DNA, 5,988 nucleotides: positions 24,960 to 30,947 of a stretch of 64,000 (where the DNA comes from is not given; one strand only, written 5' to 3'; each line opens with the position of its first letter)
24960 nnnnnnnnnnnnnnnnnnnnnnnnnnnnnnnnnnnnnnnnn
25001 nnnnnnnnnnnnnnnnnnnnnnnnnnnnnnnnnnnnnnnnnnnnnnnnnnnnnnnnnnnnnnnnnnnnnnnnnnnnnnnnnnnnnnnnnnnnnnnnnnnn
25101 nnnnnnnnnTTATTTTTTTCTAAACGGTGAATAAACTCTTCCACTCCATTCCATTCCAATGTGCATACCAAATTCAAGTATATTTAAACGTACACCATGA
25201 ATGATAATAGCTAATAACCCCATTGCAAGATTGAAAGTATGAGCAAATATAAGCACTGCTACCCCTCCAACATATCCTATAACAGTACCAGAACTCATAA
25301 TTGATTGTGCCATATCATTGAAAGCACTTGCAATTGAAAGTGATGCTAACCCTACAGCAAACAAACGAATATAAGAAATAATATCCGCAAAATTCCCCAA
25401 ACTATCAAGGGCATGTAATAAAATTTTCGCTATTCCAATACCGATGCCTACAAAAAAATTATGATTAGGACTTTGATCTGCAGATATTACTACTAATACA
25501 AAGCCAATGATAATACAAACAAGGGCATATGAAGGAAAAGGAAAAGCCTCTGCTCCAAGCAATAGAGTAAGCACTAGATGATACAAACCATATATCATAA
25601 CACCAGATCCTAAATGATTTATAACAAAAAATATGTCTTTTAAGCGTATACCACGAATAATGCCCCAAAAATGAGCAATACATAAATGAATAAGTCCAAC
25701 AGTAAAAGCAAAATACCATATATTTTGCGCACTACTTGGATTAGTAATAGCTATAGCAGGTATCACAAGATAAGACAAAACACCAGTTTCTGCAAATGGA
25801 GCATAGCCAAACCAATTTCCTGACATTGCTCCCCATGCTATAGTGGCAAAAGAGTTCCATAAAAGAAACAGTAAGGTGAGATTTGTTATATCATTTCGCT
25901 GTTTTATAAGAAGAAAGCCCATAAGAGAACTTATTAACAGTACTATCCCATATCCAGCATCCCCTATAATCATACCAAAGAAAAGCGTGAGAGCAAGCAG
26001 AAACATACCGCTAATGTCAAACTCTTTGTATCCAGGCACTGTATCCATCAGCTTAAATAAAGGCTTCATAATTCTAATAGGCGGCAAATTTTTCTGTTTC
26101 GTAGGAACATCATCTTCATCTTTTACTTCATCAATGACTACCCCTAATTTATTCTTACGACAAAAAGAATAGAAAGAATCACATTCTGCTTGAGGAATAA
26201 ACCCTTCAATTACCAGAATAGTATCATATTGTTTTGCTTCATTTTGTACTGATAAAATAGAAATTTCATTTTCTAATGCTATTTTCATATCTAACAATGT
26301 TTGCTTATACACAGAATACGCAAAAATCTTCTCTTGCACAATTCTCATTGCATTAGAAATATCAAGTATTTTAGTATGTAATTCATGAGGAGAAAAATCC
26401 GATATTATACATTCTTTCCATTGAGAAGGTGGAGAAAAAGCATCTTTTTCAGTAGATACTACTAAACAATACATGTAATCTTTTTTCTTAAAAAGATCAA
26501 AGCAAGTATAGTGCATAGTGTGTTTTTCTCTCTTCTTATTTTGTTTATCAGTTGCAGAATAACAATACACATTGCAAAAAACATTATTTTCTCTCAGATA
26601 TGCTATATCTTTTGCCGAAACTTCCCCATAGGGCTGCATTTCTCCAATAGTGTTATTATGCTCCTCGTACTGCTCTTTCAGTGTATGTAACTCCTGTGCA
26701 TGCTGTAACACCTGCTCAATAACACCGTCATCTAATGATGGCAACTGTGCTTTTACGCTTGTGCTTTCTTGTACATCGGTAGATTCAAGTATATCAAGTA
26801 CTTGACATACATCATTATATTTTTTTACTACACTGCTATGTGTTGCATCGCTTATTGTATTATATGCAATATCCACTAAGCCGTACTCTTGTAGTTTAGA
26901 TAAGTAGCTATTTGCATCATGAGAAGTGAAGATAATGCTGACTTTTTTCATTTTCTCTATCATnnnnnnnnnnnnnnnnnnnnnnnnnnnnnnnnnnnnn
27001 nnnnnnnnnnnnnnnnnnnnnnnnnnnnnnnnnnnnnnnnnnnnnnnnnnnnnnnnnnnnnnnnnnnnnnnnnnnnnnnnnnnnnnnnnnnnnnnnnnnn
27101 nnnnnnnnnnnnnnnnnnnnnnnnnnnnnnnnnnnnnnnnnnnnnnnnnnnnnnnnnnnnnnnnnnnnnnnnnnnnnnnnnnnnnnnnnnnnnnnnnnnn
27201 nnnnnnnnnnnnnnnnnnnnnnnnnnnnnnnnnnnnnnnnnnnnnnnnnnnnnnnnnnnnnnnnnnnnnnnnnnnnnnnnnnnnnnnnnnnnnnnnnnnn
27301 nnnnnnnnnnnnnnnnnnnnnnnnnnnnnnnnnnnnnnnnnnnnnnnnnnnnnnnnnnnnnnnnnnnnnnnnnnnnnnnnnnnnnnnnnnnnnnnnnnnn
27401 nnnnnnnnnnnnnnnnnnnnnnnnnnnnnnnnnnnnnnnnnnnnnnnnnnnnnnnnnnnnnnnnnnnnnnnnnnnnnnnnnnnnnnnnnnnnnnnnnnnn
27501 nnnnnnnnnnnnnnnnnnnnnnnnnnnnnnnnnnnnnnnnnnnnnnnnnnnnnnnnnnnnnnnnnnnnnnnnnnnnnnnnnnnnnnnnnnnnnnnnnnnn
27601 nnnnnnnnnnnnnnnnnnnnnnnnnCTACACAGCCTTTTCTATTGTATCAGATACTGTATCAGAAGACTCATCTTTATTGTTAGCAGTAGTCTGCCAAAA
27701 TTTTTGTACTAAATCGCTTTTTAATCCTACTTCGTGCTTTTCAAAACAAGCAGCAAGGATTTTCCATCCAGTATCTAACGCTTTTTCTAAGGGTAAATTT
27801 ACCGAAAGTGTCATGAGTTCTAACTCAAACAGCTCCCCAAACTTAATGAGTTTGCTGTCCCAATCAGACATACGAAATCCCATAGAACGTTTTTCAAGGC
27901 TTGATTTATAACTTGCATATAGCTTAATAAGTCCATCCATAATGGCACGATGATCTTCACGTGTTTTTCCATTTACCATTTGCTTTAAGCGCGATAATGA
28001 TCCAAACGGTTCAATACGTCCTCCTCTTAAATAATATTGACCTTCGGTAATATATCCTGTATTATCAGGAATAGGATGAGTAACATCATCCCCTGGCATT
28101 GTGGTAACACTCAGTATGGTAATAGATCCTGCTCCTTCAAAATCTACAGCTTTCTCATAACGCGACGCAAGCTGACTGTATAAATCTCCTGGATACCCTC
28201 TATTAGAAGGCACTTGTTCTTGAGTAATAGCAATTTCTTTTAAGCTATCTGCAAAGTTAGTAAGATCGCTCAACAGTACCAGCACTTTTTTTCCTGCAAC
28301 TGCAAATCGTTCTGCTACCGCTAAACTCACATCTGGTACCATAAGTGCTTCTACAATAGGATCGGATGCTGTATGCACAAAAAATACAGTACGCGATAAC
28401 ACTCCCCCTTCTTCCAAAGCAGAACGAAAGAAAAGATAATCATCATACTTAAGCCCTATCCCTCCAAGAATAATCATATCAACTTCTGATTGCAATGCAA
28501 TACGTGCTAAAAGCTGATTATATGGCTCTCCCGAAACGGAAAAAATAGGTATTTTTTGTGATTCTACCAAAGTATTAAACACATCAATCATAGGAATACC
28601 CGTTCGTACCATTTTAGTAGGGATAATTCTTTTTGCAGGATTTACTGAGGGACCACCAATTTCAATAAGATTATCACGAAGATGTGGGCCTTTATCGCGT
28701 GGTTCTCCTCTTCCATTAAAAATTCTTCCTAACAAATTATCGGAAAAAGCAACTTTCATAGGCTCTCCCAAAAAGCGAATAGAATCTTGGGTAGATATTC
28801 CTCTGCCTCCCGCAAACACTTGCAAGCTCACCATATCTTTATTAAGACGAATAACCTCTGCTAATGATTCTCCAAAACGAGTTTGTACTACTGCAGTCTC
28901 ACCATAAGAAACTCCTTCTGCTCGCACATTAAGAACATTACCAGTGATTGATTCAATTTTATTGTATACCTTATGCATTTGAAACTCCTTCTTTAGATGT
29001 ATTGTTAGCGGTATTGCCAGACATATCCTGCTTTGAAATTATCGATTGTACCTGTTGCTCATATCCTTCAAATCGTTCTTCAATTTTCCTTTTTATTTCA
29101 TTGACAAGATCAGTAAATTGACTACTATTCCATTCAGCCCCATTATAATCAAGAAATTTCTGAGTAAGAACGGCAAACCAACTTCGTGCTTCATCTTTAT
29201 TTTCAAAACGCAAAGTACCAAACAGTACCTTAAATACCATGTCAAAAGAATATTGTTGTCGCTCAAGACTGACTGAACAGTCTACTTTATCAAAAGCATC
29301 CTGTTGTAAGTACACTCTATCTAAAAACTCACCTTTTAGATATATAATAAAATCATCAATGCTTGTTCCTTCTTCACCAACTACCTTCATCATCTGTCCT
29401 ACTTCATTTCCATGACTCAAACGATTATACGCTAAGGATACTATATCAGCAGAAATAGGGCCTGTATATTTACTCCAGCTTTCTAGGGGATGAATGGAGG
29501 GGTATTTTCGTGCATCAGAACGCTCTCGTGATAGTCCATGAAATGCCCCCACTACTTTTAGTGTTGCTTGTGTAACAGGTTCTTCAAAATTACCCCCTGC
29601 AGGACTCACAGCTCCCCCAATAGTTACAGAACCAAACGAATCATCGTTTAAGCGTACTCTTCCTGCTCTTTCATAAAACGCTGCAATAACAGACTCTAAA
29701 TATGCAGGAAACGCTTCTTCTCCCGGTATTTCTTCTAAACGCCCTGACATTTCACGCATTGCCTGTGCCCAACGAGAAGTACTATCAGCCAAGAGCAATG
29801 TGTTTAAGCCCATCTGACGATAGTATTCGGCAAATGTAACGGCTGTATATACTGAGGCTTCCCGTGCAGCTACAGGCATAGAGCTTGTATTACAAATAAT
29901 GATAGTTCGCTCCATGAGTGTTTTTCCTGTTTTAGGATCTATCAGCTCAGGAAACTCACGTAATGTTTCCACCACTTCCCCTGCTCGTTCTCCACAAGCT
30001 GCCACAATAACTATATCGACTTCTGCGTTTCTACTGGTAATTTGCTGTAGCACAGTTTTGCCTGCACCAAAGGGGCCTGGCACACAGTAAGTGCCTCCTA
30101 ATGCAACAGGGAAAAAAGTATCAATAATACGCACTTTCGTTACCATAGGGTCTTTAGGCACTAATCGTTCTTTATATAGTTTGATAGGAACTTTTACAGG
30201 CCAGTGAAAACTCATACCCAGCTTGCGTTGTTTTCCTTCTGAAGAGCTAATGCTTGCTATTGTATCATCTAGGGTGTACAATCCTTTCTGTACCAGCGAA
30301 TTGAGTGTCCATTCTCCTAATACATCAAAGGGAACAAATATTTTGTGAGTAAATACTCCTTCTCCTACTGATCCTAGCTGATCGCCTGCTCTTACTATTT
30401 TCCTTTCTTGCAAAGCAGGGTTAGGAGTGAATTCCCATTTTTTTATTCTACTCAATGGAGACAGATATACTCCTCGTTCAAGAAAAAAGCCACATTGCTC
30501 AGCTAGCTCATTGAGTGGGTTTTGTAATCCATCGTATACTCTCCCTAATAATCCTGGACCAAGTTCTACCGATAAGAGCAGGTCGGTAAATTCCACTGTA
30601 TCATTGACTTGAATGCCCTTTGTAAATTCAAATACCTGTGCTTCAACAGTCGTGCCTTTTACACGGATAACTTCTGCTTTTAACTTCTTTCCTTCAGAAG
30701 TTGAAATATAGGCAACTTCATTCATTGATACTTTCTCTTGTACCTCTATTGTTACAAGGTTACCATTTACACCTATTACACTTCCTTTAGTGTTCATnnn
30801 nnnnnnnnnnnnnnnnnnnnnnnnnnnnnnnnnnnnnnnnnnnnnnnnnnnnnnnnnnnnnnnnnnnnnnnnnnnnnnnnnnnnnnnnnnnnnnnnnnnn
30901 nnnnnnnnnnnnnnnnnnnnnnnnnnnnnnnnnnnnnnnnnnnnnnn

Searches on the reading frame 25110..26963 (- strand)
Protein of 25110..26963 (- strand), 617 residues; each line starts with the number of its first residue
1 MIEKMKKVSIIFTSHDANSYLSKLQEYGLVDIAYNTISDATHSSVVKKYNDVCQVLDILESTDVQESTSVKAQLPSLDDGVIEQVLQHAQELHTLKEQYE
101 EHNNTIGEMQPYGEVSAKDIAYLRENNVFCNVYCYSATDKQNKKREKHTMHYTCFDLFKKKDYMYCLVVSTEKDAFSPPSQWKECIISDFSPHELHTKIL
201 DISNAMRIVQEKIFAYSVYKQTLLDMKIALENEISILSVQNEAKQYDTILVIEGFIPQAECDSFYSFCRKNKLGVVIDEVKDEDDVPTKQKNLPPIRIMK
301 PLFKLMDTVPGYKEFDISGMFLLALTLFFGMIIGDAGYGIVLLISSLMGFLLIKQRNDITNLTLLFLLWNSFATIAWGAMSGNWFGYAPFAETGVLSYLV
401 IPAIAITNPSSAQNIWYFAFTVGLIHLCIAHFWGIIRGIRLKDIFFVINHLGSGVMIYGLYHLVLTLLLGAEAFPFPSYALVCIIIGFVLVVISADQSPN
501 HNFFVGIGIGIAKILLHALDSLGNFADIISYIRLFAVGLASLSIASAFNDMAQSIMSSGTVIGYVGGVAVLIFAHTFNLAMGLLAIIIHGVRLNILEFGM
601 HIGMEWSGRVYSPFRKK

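Call 35: search_protein_families(library=ncbifam, proteins=[window:25110-26963:-])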
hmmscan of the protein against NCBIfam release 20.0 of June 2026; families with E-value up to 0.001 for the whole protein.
window:25110-26963:- (617 aa): 9 families
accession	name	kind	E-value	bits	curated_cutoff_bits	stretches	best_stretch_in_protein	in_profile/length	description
NF004429.0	PRK05771.2-2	equivalog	1.2e-133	447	799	1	1-617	1-606/608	V-type ATP synthase subunit I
NF004430.0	PRK05771.2-4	equivalog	5.4e-44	150.8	670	1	67-614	85-637/646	V-type ATP synthase subunit I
NF004431.0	PRK05771.2-5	equivalog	1.3e-38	132.9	851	2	11-387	9-380/649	V-type ATP synthase subunit I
NF004428.0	PRK05771.2-1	equivalog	1.2e-34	119.6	766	1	198-616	254-671/680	V-type ATP synthase subunit I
NF004427.0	PRK05771.1-1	equivalog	3.1e-23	82.4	942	1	80-613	128-649/668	V-type ATP synthase subunit I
NF004434.0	PRK05771.3-3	equivalog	1.5e-19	69.9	777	1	224-600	256-662/686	V-type ATP synthase subunit I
NF004432.0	PRK05771.3-1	equivalog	6.4e-16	57.9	1044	1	196-616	213-628/643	V-type ATP synthase subunit I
NF004435.0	PRK05771.3-4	equivalog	2.8e-06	26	1410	1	236-390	262-418/701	V-type ATP synthase subunit I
NF004433.0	PRK05771.3-2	equivalog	6.6e-05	21.4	1173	1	91-396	110-420/701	V-type ATP synthase subunit I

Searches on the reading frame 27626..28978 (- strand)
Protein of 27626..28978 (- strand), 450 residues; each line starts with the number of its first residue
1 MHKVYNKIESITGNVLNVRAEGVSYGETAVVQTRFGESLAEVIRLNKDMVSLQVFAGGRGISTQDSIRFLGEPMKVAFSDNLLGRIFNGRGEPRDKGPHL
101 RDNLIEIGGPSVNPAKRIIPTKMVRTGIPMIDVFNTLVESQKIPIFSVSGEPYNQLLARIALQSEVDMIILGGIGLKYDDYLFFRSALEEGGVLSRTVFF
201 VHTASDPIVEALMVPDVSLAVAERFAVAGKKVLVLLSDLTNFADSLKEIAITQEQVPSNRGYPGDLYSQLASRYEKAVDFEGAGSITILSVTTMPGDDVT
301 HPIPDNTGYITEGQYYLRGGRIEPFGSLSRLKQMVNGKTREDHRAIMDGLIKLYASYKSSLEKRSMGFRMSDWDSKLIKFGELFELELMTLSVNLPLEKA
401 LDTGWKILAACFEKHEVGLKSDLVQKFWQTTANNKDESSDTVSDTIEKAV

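Call 35: search_protein_families(library=ncbifam, proteins=[window:27626-28978:-])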
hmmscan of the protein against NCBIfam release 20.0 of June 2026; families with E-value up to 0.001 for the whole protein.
window:27626-28978:- (450 aa): 32 families (the best 25 are shown)
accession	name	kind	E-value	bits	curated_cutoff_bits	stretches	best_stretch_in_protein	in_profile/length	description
NF002555.0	PRK02118.1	equivalog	9.2e-224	743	431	1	1-431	1-433/436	V-type ATP synthase subunit B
NF003235.0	PRK04196.1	subfamily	1.8e-108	363.2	349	1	2-432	3-459/462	V-type ATP synthase subunit B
TIGR01041.1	ATP_syn_B_arch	equivalog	5.8e-100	334.9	844.65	1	5-433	2-456/458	ATP synthase subunit B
TIGR01040.1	V-ATPase_V1_B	equivalog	1.6e-79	267.6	804.65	1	24-431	22-463/467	V-type ATPase subunit B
TIGR02546.1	III_secr_ATP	equivalog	2.6e-44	151.6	604.75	1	3-358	4-368/423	type III secretion system ATPase SctN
TIGR01026.1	fliI_yscN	subfamily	4.1e-43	147.7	379.5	1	3-358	22-385/440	FliI/YscN family ATPase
TIGR03496.1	FliI_clade1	equivalog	1e-41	143.2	619.1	1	7-361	2-364/414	flagellar protein export ATPase FliI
TIGR03497.1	FliI_clade2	equivalog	5.5e-41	140.9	629.8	1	7-318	2-314/413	flagellar protein export ATPase FliI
TIGR03498.1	FliI_clade3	equivalog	1.3e-40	139.4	587.45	1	9-367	4-373/418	flagellar protein export ATPase FliI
NF005295.0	PRK06820.1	equivalog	8.6e-40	137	690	1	5-314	30-336/440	EscN/YscN/HrcN family type III secretion system ATPase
NF005391.0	PRK06936.1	equivalog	2.1e-39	135.6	657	1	3-317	22-338/439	type III secretion system ATPase SctN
NF006575.0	PRK09099.1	subfamily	2.7e-32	112.1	706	1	4-317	26-341/443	type III secretion system ATPase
NF005765.0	PRK07594.1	equivalog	9.3e-32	110.3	715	1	5-357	22-376/433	EscN/YscN/HrcN family type III secretion system ATPase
NF006012.0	PRK08149.1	equivalog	3.6e-30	105.2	594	1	8-317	13-330/431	type III secretion system ATPase SctN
NF006290.1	PRK08472.1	equivalog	1.1e-29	103.5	644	1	3-317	17-333/433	flagellar protein export ATPase FliI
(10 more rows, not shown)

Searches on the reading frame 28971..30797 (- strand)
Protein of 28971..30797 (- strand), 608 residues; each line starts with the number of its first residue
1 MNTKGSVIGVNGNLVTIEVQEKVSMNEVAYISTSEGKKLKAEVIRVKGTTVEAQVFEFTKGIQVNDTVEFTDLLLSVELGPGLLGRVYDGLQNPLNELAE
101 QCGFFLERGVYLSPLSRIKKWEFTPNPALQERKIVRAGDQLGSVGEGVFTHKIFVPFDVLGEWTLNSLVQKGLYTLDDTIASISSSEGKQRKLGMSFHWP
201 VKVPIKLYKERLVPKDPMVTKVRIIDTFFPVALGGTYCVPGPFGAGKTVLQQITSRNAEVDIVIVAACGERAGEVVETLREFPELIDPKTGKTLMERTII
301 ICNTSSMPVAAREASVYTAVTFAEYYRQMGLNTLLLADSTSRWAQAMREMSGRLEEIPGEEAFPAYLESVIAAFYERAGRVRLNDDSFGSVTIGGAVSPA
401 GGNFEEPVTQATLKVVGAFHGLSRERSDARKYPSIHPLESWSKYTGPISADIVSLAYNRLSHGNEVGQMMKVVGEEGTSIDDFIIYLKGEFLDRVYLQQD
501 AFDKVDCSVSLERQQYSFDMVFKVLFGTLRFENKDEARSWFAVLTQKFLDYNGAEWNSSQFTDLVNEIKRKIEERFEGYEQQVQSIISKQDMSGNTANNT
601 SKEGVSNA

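Call 35: search_protein_families(library=ncbifam, proteins=[window:28971-30797:-])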
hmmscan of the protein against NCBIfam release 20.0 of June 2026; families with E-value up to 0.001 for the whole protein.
window:28971-30797:- (608 aa): 31 families (the best 25 are shown)
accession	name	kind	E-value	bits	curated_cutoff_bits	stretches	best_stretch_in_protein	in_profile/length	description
NF003220.0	PRK04192.1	subfamily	1.6e-225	749.9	470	1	2-579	2-583/588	V-type ATP synthase subunit A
TIGR01043.1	ATP_syn_A_arch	equivalog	2.5e-158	528.1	972.15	1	4-529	2-532/580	ATP synthase subunit A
NF011287.0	PRK14698.1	equivalog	8.6e-128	427.9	1238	2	248-515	670-950/1017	V-type ATP synthase subunit A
TIGR01042.1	V-ATPase_V1_A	equivalog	8.3e-126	420.9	779.9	1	4-516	2-522/591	V-type ATPase subunit A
TIGR01026.1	fliI_yscN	subfamily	7e-47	160.1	379.5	2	215-450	144-367/440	FliI/YscN family ATPase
TIGR03496.1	FliI_clade1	equivalog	7.4e-46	156.8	619.1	2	215-447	118-340/414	flagellar protein export ATPase FliI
TIGR02546.1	III_secr_ATP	equivalog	1.4e-45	155.8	604.75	2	199-449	111-349/423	type III secretion system ATPase SctN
TIGR03498.1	FliI_clade3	equivalog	1.5e-43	149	587.45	2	210-445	116-341/418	flagellar protein export ATPase FliI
TIGR03497.1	FliI_clade2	equivalog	2.9e-42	145.1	629.8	2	211-448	114-339/413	flagellar protein export ATPase FliI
NF005295.0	PRK06820.1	equivalog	5.2e-36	124.6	690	2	215-445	144-362/440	EscN/YscN/HrcN family type III secretion system ATPase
NF005391.0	PRK06936.1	equivalog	8.7e-36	123.7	657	2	211-446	139-362/439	type III secretion system ATPase SctN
NF003235.0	PRK04196.1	subfamily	4.7e-35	121.2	349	2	250-511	166-428/462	V-type ATP synthase subunit B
NF006575.0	PRK09099.1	subfamily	7.2e-35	120.6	706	2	209-448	141-367/443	type III secretion system ATPase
NF006290.1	PRK08472.1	equivalog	5.2e-33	114.5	644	2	202-450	126-361/433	flagellar protein export ATPase FliI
TIGR01041.1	ATP_syn_B_arch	equivalog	1.2e-29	103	844.65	2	252-501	164-414/458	ATP synthase subunit B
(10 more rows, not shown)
